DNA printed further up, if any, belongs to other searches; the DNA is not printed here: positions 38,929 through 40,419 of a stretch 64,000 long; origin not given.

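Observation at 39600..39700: Heptanucleotide (CAATCAG)x4 tandem repeat inside a glycosyltransferase ORF: candidate phase-variation switch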

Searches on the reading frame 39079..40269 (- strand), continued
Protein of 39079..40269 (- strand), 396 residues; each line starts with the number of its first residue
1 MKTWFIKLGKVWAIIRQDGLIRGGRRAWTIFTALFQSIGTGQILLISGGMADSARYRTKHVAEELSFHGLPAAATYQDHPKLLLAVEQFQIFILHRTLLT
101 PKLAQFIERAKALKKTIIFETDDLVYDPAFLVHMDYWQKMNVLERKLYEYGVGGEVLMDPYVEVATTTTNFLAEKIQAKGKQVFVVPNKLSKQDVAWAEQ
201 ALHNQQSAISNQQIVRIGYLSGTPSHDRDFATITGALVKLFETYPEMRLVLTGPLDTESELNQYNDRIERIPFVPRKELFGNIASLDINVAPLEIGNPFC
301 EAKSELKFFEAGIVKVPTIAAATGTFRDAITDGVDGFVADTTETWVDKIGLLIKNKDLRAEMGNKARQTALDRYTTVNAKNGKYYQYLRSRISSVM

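Call 15: find_related_loci(query=A1, collection=genome_contigs, flank=3000)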
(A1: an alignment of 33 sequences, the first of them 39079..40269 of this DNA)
Query A1 (396 aa) in genome_contigs; peptide patterns used: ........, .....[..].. (x = any residue, [..] = any of these).
599 stretches matched a pattern (row limit reached: there are more); 552 encode a relative of the query (tblastn E <= 1e-3); the best 80 are kept; 80 distinct loci.
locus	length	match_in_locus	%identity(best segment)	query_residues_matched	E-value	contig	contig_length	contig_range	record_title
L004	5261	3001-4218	69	1-393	0e+0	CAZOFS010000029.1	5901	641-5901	MAG TPA_asm: uncultured Bdellovibrionales bacterium isolate SRP342105_co1_261 genome assembly, contig: NODE_19224_length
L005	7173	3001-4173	67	1-392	0e+0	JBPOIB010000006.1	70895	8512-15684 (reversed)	MAG: Candidatus Moraniibacteriota bacterium isolate MAG_655 c_000000434168, whole genome shotgun sequence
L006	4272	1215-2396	65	1-394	0e+0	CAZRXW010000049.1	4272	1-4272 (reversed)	MAG TPA_asm: uncultured Bdellovibrionales bacterium isolate SRP342105_co1_42 genome assembly, contig: NODE_30147_length_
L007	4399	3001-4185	66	1-390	4e-180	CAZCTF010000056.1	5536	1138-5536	MAG TPA_asm: uncultured Bdellovibrionales bacterium isolate SRP342105_co2_88 genome assembly, contig: NODE_17130_length_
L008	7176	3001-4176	65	1-392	1e-176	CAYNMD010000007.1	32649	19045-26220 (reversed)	MAG TPA_asm: uncultured Bdellovibrionales bacterium isolate SRP135725_co1_638 genome assembly, contig: NODE_1472_length_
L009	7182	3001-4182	66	1-390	5e-176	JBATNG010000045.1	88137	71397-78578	MAG: Candidatus Moraniibacteriota bacterium isolate MFD10541_ilm_asm_bin30 k127_204675, whole genome shotgun sequence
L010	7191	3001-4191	63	1-390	1e-168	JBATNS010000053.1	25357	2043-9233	MAG: Candidatus Moraniibacteriota bacterium isolate MFD10518_ilm_asm_bin9 k127_83514, whole genome shotgun sequence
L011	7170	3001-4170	62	1-392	2e-167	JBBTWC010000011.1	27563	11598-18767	MAG: Patescibacteria group bacterium isolate H43-bin047_1 H43_bin047_1_000000000011, whole genome shotgun sequence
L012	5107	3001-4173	62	1-393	5e-167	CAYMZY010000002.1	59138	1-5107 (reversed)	MAG TPA_asm: uncultured Bdellovibrionales bacterium isolate SRP286056_co1_431 genome assembly, contig: NODE_479_length_5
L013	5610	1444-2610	60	1-392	4e-165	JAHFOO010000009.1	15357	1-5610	MAG: Candidatus Moraniibacteriota bacterium isolate nzgw505 NODE_3723_length_15358_cov_4.981099, whole genome shotgun se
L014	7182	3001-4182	61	1-395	8e-164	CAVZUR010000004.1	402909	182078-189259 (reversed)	MAG: Candidatus Moranbacteria bacterium isolate MFD04651.bin.1.47 genome assembly, contig: contig_2997, whole genome sho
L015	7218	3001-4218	59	1-395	3e-163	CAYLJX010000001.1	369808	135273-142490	MAG TPA_asm: uncultured Bdellovibrionales bacterium isolate SRP342105_co1_463 genome assembly, contig: NODE_13_length_36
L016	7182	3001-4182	60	1-392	5e-161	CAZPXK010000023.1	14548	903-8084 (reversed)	MAG TPA_asm: uncultured Bdellovibrionales bacterium isolate SRP342105_co1_301 genome assembly, contig: NODE_5606_length_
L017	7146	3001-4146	61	1-385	7e-161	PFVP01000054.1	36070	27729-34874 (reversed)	MAG: Candidatus Moranbacteria bacterium CG_4_9_14_3_um_filter_45_14 CG_4_9_14_3_um_filter_150_scaffold_1618_c, whole gen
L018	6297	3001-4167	58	1-392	4e-160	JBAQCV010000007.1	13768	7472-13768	MAG: Candidatus Moraniibacteriota bacterium isolate MFD12004_ilm_asm_bin18 k127_136856, whole genome shotgun sequence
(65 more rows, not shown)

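Call 25: find_related_loci(query=A1, collection=metagenome_contigs, flank=3000)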
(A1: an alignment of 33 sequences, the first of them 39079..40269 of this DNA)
Query A1 (396 aa) in metagenome_contigs; peptide patterns used: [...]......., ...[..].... (x = any residue, [..] = any of these).
600 stretches matched a pattern (row limit reached: there are more); 267 encode a relative of the query (tblastn E <= 1e-3); the best 80 are kept; 80 distinct loci.
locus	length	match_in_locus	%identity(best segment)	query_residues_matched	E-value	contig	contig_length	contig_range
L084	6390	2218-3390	66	1-389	9e-178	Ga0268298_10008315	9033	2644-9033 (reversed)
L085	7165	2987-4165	56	1-393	1e-157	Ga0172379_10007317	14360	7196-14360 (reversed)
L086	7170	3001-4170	59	1-392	5e-157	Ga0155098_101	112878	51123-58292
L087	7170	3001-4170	58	1-393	8e-153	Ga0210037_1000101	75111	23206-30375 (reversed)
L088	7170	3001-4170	57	1-393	8e-153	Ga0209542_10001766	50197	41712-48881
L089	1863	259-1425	56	1-392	2e-164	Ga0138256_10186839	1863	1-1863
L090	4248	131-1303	57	1-393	1e-155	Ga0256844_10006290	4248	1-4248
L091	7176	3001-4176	56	1-392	7e-150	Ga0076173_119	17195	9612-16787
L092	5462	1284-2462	56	1-392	2e-150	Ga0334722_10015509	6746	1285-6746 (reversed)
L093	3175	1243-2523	52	1-392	2e-155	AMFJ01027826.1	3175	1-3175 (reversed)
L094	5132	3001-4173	55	1-392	4e-148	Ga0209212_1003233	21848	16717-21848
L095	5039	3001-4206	53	1-396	5e-147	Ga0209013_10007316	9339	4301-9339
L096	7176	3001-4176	54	1-395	2e-145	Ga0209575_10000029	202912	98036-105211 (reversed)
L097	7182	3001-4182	54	1-395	3e-145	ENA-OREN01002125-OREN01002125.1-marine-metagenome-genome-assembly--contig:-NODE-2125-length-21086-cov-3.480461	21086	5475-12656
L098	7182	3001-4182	54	1-395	3e-145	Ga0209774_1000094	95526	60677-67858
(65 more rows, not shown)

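Call 46: predict_structure(alignment_id=A1)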
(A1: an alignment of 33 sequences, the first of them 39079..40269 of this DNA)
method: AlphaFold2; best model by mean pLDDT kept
length: 396 residues; sequences in the alignment: 33
mean_pLDDT: 85.2   pTM: 0.85
mean pLDDT of the five models: 85.2, 84.9, 83.5, 80.3, 79.6
residues with pLDDT >= 90: 212; 70-90: 120; 50-70: 55; < 50: 9
segments of 3 or more residues with pLDDT < 50: 1-5
pLDDT, mean of each block of 10 residues (from residue 1): 53 68 72 81 90 81 96 93 94 93 95 97 84 74 80 92 94 92 94 96 73 81 57 88 94 66 89 84 93 65 79 94 84 90 95 95 95 92 96 76
secondary structure, 60 per line:
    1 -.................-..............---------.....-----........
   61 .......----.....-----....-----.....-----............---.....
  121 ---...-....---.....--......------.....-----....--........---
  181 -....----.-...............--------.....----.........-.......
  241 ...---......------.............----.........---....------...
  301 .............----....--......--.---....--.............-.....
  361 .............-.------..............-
elements in order: H2-18 H20-33 E43-47 H53-67 E72-76 H82-85 E91-95 H101-112 E116-120 H128-131 H135-139 H142-147 H154-158 E164-167 H170-177 E182-185 H192-206 E215-219 H224-232 H234-243 E247-252 H259-267 E268-271 H276-284 E288-291 H298-313 E318-321 H324-329 E336-339 H342-354 H356-373 H382-395

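Call 48: fold_search(model_id=the predicted structure, library=pdb)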
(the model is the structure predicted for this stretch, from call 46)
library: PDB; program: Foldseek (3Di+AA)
matches with E <= 10: 1510; with E <= 0.001: 303
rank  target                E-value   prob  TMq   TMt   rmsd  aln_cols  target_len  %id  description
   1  6zmz                  4.6e-13  1.00  0.57  0.57  10.5       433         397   13  UDPG-bound Trehalose transferase from Thermoproteus uzoniensis (released 2020-09-30)
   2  6zn1                  5.7e-13  1.00  0.60  0.59   9.8       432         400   13  Trehalose transferase bound to alpha-D-glucopyranosyl-beta-galactopyranose from Thermoproteus uzoniensis (released 2021-01-20)
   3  6zj4                  1.7e-12  1.00  0.58  0.58  10.0       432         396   14  apo-Trehalose transferase (apo-TreT) from Thermoproteus uzoniensis (released 2020-09-30)
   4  4xso_A                3.2e-12  1.00  0.58  0.62   6.3       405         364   14  Crystal structure of apo-form Alr3699/HepE from Anabaena sp. strain PCC 7120 (released 2016-01-13)
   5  3c48_B                3.2e-12  1.00  0.47  0.47   9.6       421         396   14  Structure of the retaining glycosyltransferase MshA: The first step in mycothiol biosynthesis. Organism: Corynebacteri (released 2008-03-25)
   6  4xsp_A                4.3e-12  1.00  0.58  0.62   6.3       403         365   15  Crystal structure of Anabaena Alr3699/HepE in complex with UDP (released 2016-01-13)
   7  4n9w                  4.8e-12  1.00  0.54  0.59   7.3       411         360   15  Crystal structure of phosphatidyl mannosyltransferase PimA (released 2014-11-12)
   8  7qsg_A                5.1e-12  1.00  0.61  0.63   5.3       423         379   12  Methylmannose polysaccharide mannosyltransferase from M. hassiacum (released 2023-01-25)
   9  6zj7                  5.4e-12  1.00  0.57  0.57  11.5       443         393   14  Trehalose transferase (TreT) from Thermoproteus uzoniensis soaked with Mg (released 2020-09-30)
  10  3c4q_A                6.4e-12  1.00  0.58  0.59   6.3       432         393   16  Structure of the retaining glycosyltransferase MshA : The first step in mycothiol biosynthesis. Organism : Corynebacte (released 2008-04-01)
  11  2gej                  6.4e-12  1.00  0.58  0.63   6.5       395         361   15  Crystal Structure of phosphatidylinositol mannosyltransferase (PimA) from Mycobacterium smegmatis in complex with GDP-Ma (released 2007-04-03)
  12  3oka_A                6.4e-12  1.00  0.58  0.61   6.1       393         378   12  Crystal structure of Corynebacterium glutamicum PimB' in complex with GDP-Man (triclinic crystal form) (released 2010-09-15)
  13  6tvp_B                6.4e-12  1.00  0.58  0.59   6.2       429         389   12  Structure of Mycobacterium smegmatis alpha-maltose-1-phosphate synthase GlgM (released 2020-04-22)
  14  6zjh_AAA              7.2e-12  1.00  0.61  0.61  11.2       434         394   14  Trehalose transferase from Thermoproteus uzoniensis soaked with trehalose (released 2020-11-25)
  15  6tvp_A                1.1e-11  1.00  0.61  0.62   6.3       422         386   12  Structure of Mycobacterium smegmatis alpha-maltose-1-phosphate synthase GlgM (released 2020-04-22)
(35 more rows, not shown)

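Call 49: find_encoding_contigs(protein=P0015, flank=1500, max_places=4)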
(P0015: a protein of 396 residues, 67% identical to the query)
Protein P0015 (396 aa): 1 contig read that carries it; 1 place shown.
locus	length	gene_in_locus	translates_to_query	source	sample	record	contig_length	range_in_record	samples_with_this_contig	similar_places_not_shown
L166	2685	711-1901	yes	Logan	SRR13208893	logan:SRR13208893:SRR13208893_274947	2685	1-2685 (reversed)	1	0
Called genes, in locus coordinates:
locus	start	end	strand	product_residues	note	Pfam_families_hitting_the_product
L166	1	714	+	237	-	?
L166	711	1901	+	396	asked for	PF00534:Glycos_transf_1, PF13692:Glyco_trans_1_4, PF13524:Glyco_trans_1_2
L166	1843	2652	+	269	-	PF02353:CMAS, PF13489:Methyltransf_23, PF08003:Methyltransf_9 (weak), PF05175:MTS (weak), PF13847:Methyltransf_31, PF08241:Methyltransf_11, PF08242:Methyltransf_12, PF13649:Methyltransf_25, +1 more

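Call 50: find_encoding_contigs(protein=P0013, flank=1500, max_places=4)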
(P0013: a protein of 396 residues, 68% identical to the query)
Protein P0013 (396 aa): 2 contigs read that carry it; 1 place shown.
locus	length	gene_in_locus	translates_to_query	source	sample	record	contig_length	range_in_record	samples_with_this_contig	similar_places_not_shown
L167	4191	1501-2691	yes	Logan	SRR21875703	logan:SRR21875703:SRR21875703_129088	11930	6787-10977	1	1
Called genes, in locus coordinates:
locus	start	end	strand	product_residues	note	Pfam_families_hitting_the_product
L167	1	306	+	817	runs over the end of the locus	PF12775:AAA_7 (faint), PF13191:AAA_16 (faint), PF20030:bpMoxR (faint), PF20720:nSTAND3 (faint), PF07724:AAA_2, PF00004:AAA, PF07728:AAA_5 (weak), PF10431:ClpB_D2-small, +1 more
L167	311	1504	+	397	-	PF13439:Glyco_transf_4, PF13579:Glyco_trans_4_4, PF00534:Glycos_transf_1, PF13692:Glyco_trans_1_4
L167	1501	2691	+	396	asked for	PF00534:Glycos_transf_1, PF13692:Glyco_trans_1_4, PF13524:Glyco_trans_1_2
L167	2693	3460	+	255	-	PF02353:CMAS, PF13489:Methyltransf_23, PF05175:MTS (weak), PF08003:Methyltransf_9 (weak), PF13847:Methyltransf_31, PF08241:Methyltransf_11, PF08242:Methyltransf_12, PF13649:Methyltransf_25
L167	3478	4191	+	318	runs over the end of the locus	PF00106:adh_short (faint), PF01073:3Beta_HSD, PF01370:Epimerase, PF02719:Polysacc_synt_2, PF04321:RmlD_sub_bind, PF07993:NAD_binding_4, PF08659:KR (faint), PF16363:GDP_Man_Dehyd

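Call 51: find_encoding_contigs(protein=P0047, flank=1500, max_places=4)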
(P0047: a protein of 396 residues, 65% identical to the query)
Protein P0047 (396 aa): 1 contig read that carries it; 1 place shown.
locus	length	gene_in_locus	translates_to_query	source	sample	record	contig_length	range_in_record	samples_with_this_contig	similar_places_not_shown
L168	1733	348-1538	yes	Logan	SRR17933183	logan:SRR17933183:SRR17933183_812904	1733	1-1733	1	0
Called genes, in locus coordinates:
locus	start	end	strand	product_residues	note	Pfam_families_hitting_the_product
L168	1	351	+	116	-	?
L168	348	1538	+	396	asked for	PF13692:Glyco_trans_1_4, PF00534:Glycos_transf_1, PF13524:Glyco_trans_1_2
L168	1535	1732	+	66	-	?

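Call 54: list_cluster_members(proteins=[P0002, P0009, P0013, P0072, P0029, P0054, P0067, P0090, P0061, P0076])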
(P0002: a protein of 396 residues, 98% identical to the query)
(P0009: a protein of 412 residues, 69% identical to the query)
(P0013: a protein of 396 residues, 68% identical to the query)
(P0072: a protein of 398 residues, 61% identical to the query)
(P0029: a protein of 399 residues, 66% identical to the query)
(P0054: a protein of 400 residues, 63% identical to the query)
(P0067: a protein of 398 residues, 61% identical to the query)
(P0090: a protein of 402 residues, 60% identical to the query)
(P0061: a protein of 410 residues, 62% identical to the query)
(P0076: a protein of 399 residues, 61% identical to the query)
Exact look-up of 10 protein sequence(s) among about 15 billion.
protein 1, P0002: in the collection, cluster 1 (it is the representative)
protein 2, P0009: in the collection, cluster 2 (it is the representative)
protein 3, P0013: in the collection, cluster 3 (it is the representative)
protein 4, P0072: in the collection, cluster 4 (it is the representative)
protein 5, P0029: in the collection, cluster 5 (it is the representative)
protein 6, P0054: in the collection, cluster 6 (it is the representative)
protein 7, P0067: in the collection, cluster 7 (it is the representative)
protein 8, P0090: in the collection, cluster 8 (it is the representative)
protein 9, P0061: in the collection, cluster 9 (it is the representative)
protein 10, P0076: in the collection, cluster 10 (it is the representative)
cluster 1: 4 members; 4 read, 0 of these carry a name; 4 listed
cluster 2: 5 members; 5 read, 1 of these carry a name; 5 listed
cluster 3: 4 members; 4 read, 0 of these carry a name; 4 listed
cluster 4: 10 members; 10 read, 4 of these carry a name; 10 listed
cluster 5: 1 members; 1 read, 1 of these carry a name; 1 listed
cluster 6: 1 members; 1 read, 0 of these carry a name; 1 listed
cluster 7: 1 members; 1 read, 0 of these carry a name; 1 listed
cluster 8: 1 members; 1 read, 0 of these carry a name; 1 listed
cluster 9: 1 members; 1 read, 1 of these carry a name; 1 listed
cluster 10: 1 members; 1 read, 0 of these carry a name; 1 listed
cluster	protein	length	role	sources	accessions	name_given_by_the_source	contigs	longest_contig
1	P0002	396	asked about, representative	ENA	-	-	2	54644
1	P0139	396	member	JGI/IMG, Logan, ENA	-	-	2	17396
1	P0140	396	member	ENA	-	-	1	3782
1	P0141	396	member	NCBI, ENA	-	-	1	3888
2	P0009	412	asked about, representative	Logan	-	-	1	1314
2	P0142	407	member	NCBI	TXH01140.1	MAG: glycosyltransferase, partial [Candidatus Moraniibacteriota bacterium]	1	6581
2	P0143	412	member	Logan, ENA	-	-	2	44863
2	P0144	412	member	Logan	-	-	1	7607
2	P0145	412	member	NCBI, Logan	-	-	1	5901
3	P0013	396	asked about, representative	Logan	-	-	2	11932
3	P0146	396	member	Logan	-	-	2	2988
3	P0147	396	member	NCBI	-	-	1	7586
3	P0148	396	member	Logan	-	-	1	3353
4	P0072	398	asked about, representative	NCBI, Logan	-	-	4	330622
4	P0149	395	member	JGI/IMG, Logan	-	glycosyltransferase involved in cell wall biosynthesis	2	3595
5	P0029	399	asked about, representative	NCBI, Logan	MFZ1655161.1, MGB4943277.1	MAG: glycosyltransferase [Candidatus Moraniibacteriota bacterium]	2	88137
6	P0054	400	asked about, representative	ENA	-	-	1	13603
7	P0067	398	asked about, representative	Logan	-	-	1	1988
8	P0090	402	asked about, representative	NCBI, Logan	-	-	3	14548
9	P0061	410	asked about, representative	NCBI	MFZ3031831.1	MAG: glycosyltransferase [Candidatus Moraniibacteriota bacterium]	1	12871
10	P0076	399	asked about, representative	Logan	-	-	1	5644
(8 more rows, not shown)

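Call 56: find_encoding_contigs(protein=P0139, flank=500, max_places=6)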
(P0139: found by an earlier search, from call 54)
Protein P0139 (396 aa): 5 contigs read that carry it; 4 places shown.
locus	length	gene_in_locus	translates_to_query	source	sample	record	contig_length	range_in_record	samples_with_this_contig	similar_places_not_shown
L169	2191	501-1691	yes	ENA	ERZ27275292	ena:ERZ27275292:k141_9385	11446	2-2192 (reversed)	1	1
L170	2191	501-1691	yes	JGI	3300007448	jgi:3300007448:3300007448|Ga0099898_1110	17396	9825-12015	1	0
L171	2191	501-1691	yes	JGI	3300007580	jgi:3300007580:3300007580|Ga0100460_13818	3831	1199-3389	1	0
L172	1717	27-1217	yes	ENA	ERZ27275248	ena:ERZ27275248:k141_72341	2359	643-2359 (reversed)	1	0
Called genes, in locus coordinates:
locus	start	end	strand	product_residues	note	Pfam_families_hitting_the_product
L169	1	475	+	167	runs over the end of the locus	PF00293:NUDIX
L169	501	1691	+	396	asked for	PF13692:Glyco_trans_1_4 (weak), PF00534:Glycos_transf_1, PF13524:Glyco_trans_1_2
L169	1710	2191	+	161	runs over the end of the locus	?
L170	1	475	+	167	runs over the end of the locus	PF00293:NUDIX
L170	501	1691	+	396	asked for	PF13692:Glyco_trans_1_4 (weak), PF00534:Glycos_transf_1, PF13524:Glyco_trans_1_2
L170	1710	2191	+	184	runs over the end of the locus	PF01073:3Beta_HSD, PF01370:Epimerase, PF02719:Polysacc_synt_2, PF04321:RmlD_sub_bind, PF07993:NAD_binding_4 (weak), PF08659:KR (weak), PF16363:GDP_Man_Dehyd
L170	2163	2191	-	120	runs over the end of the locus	PF00226:DnaJ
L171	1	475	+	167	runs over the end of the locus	PF00293:NUDIX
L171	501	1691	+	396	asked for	PF13692:Glyco_trans_1_4 (weak), PF00534:Glycos_transf_1, PF13524:Glyco_trans_1_2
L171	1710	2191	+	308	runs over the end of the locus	?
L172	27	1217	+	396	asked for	PF13692:Glyco_trans_1_4 (weak), PF00534:Glycos_transf_1, PF13524:Glyco_trans_1_2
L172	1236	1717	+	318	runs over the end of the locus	PF01073:3Beta_HSD, PF01370:Epimerase, PF02719:Polysacc_synt_2, PF04321:RmlD_sub_bind, PF07993:NAD_binding_4, PF08659:KR (weak), PF16363:GDP_Man_Dehyd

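Call 57: find_encoding_contigs(protein=P0140, flank=500, max_places=6)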
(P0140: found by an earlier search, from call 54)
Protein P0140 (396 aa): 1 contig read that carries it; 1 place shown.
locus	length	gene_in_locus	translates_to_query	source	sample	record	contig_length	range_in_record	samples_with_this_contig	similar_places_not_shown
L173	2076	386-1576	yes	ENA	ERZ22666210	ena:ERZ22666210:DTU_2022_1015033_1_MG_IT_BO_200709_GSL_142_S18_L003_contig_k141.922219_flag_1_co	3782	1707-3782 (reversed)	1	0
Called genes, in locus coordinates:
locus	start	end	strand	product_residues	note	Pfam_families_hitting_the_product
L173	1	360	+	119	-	?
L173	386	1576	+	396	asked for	PF13692:Glyco_trans_1_4, PF00534:Glycos_transf_1, PF13524:Glyco_trans_1_2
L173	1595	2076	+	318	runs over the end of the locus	PF01073:3Beta_HSD, PF01370:Epimerase, PF02719:Polysacc_synt_2, PF04321:RmlD_sub_bind, PF07993:NAD_binding_4, PF08659:KR (weak), PF16363:GDP_Man_Dehyd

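Call 66: find_encoding_contigs(protein=P0003, flank=3000, max_places=2)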
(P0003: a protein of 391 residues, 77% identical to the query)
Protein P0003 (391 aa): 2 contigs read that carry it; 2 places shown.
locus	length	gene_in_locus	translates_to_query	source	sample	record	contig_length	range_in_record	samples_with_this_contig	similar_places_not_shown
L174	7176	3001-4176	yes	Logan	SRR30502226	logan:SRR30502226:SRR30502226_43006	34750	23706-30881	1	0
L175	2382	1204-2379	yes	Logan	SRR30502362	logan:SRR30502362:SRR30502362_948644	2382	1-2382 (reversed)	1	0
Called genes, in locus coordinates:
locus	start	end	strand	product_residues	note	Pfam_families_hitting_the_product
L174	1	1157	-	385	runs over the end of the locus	-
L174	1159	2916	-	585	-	-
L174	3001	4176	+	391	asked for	PF00534:Glycos_transf_1 (weak), PF13692:Glyco_trans_1_4, PF13524:Glyco_trans_1_2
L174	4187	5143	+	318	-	PF01073:3Beta_HSD, PF01370:Epimerase, PF02719:Polysacc_synt_2, PF04321:RmlD_sub_bind, PF07993:NAD_binding_4, PF08659:KR (weak), PF16363:GDP_Man_Dehyd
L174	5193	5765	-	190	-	-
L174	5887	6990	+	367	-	PF13439:Glyco_transf_4, PF00534:Glycos_transf_1, PF13692:Glyco_trans_1_4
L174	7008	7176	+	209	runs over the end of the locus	-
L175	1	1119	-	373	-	?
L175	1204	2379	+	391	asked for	PF00534:Glycos_transf_1 (weak), PF13692:Glyco_trans_1_4, PF13524:Glyco_trans_1_2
